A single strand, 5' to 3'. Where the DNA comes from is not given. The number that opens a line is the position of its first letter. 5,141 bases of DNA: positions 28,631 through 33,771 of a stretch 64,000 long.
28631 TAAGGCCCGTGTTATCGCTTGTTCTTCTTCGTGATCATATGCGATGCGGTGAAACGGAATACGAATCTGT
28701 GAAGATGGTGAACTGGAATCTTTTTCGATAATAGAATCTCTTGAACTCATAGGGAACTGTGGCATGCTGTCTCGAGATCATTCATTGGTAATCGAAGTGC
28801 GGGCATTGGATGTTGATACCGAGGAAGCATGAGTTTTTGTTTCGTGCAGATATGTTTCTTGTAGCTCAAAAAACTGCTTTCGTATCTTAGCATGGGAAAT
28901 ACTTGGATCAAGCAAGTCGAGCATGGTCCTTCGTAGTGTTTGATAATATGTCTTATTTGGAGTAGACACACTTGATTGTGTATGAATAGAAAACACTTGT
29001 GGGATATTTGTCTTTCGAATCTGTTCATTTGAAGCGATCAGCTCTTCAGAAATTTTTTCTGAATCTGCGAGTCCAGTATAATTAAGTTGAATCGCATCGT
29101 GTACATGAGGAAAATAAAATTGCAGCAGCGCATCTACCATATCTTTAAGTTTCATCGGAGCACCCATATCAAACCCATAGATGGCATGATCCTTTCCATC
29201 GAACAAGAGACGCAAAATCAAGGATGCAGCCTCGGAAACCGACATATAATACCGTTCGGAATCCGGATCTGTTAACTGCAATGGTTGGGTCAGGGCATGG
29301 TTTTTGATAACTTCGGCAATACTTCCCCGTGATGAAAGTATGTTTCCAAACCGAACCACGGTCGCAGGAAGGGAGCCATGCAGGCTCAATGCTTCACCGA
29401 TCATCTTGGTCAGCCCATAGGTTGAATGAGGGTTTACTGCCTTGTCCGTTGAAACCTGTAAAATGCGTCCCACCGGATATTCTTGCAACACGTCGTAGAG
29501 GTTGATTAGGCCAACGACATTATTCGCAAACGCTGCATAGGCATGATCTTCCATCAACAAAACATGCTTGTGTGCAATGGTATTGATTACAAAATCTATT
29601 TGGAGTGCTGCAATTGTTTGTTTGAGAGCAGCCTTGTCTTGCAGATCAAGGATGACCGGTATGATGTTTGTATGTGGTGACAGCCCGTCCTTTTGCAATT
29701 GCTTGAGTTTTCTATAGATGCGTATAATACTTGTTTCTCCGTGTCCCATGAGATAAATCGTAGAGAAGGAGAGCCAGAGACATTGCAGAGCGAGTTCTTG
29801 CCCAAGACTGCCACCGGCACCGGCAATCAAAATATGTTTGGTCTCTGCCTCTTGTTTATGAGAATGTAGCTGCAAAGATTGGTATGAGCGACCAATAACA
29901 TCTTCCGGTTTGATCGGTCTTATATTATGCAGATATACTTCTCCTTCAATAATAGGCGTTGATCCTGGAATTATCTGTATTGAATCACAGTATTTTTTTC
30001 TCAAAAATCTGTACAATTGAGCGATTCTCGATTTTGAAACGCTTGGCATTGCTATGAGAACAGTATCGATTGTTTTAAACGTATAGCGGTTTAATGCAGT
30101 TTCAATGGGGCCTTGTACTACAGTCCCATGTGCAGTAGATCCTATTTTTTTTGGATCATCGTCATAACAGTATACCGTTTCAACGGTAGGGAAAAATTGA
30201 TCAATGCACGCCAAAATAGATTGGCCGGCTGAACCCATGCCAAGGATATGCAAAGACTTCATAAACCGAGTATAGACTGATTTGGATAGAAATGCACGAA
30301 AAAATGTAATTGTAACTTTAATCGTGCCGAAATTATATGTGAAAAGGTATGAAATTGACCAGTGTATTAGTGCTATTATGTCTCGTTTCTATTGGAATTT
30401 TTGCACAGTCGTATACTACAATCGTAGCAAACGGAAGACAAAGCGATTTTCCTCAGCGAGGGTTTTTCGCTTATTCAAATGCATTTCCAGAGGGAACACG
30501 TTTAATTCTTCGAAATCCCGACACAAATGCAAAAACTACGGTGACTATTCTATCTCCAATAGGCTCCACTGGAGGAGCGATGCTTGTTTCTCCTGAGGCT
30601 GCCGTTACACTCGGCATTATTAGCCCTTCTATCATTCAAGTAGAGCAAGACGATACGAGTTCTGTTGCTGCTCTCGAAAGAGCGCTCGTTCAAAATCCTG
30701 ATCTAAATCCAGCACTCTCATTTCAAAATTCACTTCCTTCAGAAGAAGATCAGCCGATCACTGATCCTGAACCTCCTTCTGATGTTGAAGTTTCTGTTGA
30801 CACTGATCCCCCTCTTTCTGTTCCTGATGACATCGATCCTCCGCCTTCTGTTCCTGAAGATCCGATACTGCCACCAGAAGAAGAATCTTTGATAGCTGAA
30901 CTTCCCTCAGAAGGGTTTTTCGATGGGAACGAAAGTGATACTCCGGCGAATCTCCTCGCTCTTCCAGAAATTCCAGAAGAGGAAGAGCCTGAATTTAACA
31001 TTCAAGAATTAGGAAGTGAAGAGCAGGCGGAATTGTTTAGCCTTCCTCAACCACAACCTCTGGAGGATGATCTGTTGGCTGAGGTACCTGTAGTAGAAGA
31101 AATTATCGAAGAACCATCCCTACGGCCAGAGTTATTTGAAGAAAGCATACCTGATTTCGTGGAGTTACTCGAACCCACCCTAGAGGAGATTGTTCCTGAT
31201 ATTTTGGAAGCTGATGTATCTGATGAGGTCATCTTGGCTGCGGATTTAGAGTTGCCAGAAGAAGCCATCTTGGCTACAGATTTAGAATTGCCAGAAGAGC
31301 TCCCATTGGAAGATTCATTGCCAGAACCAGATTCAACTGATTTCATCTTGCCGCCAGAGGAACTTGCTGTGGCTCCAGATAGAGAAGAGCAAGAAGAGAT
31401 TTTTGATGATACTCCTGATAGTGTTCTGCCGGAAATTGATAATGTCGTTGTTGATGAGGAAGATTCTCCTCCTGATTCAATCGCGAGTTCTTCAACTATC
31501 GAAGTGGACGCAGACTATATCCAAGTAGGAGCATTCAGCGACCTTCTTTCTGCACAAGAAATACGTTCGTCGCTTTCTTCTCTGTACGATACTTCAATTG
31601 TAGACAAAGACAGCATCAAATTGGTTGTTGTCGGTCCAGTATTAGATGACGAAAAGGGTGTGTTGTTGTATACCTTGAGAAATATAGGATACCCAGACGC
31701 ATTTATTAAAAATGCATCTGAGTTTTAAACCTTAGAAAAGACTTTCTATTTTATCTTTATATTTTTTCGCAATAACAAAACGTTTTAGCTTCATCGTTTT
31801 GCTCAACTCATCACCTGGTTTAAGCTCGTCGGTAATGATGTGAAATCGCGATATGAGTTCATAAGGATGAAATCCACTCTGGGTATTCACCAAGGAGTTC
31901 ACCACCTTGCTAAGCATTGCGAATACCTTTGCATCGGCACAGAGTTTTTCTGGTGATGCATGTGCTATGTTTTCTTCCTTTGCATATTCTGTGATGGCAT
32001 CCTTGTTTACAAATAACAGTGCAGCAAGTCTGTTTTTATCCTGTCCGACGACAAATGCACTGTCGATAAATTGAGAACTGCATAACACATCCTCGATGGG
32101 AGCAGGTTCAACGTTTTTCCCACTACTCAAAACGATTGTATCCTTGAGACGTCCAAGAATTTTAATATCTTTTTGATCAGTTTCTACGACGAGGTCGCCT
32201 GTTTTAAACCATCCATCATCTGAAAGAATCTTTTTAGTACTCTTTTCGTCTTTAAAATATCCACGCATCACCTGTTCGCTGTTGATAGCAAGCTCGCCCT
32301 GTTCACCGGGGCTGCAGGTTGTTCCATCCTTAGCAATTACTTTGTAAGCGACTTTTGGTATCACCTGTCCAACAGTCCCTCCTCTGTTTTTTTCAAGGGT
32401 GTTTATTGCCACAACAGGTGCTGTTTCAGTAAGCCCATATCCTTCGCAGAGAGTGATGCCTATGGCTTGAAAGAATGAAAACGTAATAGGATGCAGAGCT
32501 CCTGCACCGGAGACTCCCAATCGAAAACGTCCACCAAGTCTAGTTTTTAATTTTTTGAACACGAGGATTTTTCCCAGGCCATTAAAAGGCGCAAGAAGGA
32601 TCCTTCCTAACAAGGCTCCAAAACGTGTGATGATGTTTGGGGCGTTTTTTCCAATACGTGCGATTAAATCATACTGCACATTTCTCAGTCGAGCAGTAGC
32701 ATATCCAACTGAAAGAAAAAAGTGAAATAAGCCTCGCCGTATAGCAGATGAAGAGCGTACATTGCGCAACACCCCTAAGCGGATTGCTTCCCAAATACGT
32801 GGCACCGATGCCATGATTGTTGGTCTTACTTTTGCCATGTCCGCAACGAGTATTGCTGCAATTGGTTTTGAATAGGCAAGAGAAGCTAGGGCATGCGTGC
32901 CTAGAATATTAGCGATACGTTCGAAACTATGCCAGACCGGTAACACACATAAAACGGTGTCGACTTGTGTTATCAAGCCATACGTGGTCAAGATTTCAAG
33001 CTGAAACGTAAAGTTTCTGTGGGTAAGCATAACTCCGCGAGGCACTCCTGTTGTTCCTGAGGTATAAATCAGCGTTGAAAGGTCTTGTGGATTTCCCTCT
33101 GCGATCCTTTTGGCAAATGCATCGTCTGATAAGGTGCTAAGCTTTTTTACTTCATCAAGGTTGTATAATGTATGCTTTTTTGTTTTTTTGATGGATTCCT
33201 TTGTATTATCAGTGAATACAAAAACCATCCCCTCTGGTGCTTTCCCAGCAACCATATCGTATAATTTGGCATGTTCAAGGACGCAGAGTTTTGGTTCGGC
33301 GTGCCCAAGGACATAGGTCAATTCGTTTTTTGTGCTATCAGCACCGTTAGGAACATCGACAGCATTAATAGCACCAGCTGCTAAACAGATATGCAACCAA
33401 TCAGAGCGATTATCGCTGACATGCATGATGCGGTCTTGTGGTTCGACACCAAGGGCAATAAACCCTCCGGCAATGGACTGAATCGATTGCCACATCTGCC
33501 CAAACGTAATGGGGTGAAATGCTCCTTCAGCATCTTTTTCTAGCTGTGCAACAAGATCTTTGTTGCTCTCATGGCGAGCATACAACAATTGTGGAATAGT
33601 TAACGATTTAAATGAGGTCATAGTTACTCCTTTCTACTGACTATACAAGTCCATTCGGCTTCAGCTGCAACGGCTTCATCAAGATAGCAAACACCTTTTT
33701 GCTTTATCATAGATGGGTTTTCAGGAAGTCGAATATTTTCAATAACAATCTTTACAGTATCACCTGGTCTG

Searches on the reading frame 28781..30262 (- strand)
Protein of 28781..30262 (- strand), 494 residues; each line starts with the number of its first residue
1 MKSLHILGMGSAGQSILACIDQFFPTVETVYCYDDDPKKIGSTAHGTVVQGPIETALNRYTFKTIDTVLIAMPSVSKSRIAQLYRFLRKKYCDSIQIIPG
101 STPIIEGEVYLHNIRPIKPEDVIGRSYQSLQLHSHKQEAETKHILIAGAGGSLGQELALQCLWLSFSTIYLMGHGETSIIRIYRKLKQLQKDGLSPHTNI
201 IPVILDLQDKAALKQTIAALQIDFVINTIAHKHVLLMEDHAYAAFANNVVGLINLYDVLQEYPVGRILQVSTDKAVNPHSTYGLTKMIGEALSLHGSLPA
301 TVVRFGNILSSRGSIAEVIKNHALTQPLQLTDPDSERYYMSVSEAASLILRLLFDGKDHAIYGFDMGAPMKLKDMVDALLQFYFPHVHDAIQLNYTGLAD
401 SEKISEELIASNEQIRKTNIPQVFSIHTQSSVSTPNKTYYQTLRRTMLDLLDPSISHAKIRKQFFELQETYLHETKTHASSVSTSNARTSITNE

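Call 37: list_cluster_members(proteins=[window:28781-30262:-, window:30349-31725:+, window:31735-33621:-, window:34662-35981:+, window:17298-18494:+, window:12345-13727:-, window:6866-7852:+, window:5874-6581:+, window:51961-53658:+, window:40434-42116:+])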
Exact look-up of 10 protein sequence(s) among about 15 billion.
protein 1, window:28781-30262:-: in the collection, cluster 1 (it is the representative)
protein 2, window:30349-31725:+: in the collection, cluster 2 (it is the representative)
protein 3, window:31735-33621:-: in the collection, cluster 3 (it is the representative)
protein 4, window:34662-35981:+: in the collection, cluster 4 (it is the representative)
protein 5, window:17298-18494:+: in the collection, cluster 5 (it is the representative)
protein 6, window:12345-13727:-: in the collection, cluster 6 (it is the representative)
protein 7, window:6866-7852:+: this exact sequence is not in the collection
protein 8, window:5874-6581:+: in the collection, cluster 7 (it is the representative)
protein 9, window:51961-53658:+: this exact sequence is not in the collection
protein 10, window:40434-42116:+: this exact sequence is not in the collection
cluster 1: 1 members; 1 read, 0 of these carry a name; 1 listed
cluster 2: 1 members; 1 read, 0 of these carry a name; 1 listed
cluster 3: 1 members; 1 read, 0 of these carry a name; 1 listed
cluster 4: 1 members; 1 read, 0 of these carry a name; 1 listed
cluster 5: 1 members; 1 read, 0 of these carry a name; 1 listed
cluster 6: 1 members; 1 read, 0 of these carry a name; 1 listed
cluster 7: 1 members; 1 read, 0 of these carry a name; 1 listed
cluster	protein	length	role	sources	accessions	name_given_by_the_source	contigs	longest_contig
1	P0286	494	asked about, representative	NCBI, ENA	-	-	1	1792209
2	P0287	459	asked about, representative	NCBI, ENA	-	-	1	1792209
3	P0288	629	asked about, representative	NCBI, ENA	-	-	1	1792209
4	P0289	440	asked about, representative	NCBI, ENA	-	-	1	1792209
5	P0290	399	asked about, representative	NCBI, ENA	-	-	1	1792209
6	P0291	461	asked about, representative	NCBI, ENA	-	-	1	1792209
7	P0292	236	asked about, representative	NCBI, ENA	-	-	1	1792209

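Call 59: search_protein_families(library=pfam, proteins=[window:28781-30262:-], max_evalue=1e-20)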
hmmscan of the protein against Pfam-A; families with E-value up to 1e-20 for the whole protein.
window:28781-30262:- (494 aa): 1 family
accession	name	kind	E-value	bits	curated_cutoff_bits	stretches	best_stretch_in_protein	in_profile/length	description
PF02719.21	Polysacc_synt_2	-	1.7e-61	208.4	20.2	1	144-426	1-291/293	Polysaccharide biosynthesis protein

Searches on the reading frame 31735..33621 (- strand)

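Call 59: search_protein_families(library=pfam, proteins=[window:31735-33621:-], max_evalue=1e-20)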
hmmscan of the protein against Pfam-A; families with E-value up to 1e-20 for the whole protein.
window:31735-33621:- (629 aa): 1 family
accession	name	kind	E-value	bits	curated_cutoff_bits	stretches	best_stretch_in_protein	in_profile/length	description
PF00501.34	AMP-binding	-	6.7e-65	219.8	29.9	1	35-456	19-384/384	AMP-binding enzyme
